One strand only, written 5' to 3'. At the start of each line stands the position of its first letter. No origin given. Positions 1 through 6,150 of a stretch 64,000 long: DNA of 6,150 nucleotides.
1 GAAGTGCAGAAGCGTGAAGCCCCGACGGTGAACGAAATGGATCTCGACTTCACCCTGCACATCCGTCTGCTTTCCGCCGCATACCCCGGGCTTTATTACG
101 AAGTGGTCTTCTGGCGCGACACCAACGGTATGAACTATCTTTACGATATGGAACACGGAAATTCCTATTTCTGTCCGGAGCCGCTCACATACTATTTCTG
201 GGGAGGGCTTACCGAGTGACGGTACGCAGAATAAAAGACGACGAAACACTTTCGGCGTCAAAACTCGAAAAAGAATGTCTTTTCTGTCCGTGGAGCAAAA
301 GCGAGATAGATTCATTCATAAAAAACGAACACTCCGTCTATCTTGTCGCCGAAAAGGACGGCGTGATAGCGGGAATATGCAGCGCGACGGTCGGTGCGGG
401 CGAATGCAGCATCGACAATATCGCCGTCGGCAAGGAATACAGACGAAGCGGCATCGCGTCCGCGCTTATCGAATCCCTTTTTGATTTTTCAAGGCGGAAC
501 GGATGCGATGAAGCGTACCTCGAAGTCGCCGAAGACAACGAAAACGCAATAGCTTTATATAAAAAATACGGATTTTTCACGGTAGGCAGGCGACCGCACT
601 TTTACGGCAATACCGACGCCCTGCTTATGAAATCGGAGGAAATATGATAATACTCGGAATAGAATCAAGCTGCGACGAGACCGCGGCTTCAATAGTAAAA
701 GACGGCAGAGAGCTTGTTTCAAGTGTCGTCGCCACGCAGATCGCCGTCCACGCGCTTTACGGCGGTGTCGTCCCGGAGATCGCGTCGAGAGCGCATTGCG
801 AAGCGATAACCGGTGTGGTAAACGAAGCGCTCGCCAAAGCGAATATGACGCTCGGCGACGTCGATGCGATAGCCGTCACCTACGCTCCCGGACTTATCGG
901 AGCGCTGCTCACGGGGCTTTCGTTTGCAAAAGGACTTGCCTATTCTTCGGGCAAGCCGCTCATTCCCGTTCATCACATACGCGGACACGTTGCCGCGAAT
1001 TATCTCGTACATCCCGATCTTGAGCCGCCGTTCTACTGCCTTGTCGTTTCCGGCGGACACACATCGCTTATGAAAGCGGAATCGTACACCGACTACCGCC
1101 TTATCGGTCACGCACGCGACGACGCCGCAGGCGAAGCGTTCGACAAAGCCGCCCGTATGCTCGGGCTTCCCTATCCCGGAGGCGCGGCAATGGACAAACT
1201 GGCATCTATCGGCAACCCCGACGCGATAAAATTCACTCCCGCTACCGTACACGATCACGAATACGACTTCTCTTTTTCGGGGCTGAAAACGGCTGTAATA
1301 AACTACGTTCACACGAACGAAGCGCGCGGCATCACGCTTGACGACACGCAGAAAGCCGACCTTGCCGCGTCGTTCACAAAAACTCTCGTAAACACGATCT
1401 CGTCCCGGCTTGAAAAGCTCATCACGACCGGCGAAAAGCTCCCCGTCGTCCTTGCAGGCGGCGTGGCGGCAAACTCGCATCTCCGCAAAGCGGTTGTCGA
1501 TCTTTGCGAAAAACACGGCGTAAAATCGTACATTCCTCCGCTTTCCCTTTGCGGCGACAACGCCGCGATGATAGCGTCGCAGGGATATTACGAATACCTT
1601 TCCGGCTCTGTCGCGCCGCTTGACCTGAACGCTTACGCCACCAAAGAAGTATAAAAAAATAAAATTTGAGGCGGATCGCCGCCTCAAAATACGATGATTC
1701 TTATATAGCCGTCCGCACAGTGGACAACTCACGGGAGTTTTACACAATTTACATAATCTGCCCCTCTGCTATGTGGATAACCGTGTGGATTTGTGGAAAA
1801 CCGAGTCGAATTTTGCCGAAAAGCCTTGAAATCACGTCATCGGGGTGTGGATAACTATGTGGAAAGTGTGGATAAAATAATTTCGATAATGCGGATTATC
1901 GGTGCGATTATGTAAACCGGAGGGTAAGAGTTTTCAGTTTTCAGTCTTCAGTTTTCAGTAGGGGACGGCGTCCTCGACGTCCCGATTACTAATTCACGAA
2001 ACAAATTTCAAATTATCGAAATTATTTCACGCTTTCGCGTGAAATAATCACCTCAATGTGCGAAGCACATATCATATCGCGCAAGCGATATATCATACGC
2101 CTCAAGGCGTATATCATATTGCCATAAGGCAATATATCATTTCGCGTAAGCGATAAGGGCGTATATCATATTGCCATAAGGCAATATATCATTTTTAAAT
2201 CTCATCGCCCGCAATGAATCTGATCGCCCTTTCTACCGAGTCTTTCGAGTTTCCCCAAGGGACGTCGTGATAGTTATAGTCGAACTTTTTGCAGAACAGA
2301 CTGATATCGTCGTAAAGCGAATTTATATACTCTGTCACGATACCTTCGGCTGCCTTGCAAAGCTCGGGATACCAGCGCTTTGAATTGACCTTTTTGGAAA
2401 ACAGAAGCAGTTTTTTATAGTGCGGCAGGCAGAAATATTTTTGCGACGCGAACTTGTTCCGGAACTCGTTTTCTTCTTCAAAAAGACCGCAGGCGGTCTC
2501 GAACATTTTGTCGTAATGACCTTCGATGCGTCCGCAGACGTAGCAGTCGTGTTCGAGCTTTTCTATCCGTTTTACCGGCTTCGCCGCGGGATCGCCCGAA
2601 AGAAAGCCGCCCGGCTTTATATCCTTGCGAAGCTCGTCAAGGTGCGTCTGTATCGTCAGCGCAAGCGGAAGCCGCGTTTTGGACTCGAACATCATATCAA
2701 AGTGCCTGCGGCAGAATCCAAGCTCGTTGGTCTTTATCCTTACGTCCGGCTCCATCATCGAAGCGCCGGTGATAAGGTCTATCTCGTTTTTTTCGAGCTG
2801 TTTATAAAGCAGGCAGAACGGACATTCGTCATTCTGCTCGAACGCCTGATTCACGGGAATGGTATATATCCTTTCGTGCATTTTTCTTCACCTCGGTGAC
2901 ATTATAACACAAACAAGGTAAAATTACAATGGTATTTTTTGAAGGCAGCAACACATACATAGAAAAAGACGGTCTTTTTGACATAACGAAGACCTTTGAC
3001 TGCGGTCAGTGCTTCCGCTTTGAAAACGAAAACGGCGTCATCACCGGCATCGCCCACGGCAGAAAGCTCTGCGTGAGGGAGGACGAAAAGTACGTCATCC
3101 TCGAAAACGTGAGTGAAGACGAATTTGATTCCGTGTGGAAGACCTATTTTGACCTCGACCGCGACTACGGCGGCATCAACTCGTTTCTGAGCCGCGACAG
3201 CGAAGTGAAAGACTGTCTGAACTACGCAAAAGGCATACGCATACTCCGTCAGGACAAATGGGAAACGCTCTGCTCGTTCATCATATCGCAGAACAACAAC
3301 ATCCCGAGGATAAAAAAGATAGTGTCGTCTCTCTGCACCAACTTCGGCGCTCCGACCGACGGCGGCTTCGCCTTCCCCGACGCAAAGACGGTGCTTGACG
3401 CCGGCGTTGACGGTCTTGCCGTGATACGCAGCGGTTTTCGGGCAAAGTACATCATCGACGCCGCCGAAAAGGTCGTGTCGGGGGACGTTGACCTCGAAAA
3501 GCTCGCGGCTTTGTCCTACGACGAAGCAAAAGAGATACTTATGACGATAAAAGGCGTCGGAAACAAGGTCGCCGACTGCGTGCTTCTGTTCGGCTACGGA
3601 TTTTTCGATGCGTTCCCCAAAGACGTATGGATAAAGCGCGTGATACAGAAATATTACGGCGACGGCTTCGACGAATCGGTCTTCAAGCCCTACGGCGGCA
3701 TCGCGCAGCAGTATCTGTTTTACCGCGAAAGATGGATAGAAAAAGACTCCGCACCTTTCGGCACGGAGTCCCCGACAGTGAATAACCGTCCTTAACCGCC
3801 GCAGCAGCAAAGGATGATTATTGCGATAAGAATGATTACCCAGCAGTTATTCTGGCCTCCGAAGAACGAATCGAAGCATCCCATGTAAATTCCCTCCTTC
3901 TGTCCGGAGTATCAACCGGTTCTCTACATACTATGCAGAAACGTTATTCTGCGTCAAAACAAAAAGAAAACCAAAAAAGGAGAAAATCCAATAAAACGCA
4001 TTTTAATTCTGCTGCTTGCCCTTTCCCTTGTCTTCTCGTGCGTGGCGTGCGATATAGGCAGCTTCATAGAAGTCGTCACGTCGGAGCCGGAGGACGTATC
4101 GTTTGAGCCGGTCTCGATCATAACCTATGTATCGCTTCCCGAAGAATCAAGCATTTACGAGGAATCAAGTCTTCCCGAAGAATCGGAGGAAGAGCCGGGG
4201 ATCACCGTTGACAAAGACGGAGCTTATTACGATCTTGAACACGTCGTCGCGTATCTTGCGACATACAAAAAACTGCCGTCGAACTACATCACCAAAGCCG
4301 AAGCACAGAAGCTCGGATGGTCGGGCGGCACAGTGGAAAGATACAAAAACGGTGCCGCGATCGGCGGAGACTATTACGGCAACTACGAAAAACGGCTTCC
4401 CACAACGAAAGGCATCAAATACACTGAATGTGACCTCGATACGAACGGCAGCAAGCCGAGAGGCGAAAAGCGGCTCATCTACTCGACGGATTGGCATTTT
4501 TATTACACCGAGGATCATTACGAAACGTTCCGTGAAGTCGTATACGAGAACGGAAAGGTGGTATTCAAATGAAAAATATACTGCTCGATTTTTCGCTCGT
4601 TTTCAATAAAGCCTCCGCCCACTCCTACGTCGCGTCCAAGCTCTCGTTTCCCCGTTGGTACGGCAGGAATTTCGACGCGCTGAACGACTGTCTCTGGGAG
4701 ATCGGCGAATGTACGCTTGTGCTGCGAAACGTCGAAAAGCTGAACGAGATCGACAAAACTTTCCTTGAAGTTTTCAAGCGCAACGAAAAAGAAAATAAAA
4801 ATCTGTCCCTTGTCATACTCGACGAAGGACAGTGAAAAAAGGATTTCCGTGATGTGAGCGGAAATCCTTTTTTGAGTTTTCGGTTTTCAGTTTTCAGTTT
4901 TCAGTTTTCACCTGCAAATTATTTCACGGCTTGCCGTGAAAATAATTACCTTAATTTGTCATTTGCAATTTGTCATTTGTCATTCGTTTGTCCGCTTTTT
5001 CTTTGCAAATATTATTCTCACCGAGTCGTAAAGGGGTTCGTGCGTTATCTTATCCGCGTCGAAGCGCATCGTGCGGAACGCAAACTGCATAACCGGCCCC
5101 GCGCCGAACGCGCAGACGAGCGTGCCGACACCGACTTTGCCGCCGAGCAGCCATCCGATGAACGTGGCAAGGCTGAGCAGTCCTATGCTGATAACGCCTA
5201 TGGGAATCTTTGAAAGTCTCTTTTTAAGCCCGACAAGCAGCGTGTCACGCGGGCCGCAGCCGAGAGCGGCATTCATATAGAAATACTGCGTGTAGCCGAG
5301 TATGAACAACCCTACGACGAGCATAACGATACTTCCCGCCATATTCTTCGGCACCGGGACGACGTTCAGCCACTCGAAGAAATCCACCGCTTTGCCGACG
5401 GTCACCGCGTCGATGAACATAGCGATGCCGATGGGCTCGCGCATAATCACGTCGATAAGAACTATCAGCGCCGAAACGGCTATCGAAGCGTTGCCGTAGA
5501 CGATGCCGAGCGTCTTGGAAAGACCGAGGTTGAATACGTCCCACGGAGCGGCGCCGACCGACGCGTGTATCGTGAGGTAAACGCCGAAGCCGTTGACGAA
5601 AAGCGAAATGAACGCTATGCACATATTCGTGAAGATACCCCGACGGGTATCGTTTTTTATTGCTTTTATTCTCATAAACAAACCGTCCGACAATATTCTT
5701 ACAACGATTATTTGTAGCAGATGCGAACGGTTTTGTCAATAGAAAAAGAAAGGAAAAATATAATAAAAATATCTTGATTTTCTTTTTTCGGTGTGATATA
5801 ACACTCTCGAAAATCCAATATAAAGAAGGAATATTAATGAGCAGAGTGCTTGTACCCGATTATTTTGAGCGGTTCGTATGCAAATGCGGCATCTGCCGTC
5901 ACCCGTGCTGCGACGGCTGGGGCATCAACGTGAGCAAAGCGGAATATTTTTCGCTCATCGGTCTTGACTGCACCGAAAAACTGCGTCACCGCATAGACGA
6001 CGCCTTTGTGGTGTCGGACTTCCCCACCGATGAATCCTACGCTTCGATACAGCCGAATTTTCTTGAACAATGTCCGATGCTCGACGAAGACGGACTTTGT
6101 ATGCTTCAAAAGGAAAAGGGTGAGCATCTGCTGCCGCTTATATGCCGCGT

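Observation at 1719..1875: Same-orientation DnaA-box cluster immediately downstream of tsaD (gcp), with no dnaA nearby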

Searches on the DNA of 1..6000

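Call 9: search_rna_families(source=window, start=1, end=6000, threshold=evalue, max_evalue=1)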
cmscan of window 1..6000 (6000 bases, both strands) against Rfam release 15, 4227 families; matches with E-value up to 1: 1.
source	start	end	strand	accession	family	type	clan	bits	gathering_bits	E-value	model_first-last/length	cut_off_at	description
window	2045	2119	-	RF01706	Gut-1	Gene; sRNA;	-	41.7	50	8.3e-06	1-77/77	no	Gut-1 RNA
